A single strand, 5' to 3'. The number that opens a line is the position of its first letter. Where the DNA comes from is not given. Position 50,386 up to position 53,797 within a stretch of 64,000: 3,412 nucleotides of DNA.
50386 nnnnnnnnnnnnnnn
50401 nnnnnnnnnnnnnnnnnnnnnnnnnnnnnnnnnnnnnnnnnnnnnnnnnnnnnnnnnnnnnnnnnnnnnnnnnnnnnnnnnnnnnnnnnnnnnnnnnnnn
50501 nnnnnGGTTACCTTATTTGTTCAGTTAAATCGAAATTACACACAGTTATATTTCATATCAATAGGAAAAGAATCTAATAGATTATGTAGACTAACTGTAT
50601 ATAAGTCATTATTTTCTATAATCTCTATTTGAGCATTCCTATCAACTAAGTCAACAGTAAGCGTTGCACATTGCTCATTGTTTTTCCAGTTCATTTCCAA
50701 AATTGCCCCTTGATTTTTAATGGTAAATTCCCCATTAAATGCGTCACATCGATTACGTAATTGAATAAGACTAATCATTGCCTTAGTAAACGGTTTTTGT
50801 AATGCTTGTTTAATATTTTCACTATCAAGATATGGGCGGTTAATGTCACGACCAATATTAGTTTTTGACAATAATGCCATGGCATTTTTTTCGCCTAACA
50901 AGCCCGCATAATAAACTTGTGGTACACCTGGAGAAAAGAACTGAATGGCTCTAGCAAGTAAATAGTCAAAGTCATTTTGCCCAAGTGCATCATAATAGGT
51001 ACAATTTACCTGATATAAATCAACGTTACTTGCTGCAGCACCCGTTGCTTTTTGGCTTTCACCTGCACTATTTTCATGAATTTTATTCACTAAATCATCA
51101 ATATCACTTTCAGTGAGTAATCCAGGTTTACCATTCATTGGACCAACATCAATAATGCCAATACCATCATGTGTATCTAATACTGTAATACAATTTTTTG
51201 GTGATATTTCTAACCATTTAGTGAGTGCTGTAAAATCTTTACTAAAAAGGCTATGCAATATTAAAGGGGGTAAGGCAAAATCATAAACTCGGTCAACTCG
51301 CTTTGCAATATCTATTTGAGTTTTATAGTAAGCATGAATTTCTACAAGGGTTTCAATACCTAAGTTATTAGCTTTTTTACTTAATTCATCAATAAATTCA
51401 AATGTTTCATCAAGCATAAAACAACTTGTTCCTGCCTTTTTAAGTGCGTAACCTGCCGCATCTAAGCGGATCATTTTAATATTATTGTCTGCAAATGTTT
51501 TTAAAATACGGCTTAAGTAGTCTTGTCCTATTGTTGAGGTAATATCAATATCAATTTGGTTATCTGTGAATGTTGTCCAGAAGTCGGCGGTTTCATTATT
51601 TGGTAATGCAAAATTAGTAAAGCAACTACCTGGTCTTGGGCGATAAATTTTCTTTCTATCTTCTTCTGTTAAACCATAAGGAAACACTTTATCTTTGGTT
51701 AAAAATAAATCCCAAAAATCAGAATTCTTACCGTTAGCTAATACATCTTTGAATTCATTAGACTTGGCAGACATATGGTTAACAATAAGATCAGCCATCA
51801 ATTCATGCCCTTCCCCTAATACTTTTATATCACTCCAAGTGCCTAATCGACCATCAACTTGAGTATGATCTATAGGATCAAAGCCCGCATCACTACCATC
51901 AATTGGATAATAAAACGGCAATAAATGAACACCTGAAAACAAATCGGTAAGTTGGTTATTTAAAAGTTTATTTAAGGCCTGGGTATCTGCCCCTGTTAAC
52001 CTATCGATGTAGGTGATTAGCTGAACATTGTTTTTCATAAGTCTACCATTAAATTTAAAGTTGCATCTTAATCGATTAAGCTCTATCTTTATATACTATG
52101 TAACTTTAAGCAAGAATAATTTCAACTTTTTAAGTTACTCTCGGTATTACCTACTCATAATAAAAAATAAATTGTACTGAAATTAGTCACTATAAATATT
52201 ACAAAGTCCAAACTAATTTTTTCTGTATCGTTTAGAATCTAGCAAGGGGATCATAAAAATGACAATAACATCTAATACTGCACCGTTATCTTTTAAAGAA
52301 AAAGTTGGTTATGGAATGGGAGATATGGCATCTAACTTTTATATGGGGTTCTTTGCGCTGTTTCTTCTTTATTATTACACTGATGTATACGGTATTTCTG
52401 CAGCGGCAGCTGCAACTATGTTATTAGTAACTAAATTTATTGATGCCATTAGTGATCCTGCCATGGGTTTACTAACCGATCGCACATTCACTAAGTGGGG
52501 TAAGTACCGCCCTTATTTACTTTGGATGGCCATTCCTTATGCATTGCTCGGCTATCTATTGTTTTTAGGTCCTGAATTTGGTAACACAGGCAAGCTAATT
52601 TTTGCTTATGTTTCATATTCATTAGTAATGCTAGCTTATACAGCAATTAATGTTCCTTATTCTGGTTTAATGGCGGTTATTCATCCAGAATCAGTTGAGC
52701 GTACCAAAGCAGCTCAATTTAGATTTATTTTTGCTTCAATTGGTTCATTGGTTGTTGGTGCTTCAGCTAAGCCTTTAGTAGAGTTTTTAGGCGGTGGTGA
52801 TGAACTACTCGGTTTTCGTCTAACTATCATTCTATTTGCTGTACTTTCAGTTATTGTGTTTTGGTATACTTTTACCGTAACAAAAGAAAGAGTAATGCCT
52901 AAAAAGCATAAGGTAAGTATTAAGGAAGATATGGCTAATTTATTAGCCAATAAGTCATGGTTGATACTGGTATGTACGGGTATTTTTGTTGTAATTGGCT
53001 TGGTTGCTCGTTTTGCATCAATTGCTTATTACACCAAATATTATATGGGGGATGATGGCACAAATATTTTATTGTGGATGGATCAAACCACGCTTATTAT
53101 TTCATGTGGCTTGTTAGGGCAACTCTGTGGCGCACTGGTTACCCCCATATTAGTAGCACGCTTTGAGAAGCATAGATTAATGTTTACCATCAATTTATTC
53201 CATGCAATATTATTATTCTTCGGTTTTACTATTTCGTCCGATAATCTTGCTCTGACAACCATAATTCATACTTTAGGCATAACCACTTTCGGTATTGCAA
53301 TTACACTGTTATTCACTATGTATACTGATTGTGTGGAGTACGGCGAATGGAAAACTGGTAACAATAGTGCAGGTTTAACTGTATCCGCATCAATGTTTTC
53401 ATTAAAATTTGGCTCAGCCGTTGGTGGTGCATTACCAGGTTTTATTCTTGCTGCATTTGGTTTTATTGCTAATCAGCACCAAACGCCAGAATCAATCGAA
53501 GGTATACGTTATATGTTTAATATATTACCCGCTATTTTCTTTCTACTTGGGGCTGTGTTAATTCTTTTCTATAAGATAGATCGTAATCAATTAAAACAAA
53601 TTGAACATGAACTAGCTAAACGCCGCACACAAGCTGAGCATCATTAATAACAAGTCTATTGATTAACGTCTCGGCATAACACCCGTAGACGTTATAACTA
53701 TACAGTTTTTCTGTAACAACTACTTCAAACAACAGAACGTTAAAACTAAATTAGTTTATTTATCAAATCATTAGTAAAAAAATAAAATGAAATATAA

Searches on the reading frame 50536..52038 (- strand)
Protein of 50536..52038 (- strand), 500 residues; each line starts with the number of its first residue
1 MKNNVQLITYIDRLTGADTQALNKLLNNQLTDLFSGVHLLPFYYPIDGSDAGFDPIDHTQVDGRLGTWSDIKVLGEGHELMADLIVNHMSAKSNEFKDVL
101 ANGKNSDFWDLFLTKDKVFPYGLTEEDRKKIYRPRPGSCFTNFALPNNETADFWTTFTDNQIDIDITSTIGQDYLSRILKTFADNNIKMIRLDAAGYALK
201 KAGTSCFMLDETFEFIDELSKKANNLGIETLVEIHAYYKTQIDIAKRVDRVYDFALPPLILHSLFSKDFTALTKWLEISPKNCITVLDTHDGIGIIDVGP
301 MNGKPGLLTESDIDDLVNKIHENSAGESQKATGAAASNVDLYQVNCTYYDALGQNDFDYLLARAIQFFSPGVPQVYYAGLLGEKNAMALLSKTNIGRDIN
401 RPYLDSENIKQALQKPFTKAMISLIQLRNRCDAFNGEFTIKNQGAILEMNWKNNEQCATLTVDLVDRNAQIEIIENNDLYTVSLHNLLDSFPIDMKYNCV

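Call 30: search_protein_families(library=pfam, proteins=[window:50536-52038:-])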
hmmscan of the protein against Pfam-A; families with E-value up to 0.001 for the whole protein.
window:50536-52038:- (500 aa): 1 family
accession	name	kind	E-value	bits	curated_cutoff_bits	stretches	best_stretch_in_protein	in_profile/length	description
PF00128.31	Alpha-amylase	-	6.4e-10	39.3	22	1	35-201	34-196/446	Alpha amylase, catalytic domain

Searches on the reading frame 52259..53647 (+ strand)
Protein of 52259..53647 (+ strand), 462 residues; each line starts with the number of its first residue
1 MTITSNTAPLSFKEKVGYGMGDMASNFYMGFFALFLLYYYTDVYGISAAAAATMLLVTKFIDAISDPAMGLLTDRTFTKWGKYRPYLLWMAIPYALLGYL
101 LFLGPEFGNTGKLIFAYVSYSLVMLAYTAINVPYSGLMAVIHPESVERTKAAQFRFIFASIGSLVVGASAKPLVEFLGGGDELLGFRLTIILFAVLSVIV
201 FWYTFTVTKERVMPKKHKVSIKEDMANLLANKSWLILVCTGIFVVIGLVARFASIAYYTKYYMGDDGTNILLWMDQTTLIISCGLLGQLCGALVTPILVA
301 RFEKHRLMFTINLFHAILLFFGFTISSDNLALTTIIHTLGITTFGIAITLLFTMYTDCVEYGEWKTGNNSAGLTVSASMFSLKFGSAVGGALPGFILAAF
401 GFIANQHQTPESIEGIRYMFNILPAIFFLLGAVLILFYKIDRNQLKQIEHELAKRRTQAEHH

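Call 30: search_protein_families(library=pfam, proteins=[window:52259-53647:+])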
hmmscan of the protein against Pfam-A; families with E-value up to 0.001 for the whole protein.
window:52259-53647:+ (462 aa): 2 families
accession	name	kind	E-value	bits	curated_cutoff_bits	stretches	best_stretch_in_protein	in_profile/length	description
PF13347.12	MFS_2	-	5.3e-95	318.9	27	1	17-442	1-427/427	MFS/sugar transport protein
PF07690.21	MFS_1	-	7.5e-14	51.8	33.4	1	28-358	9-322/347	Major Facilitator Superfamily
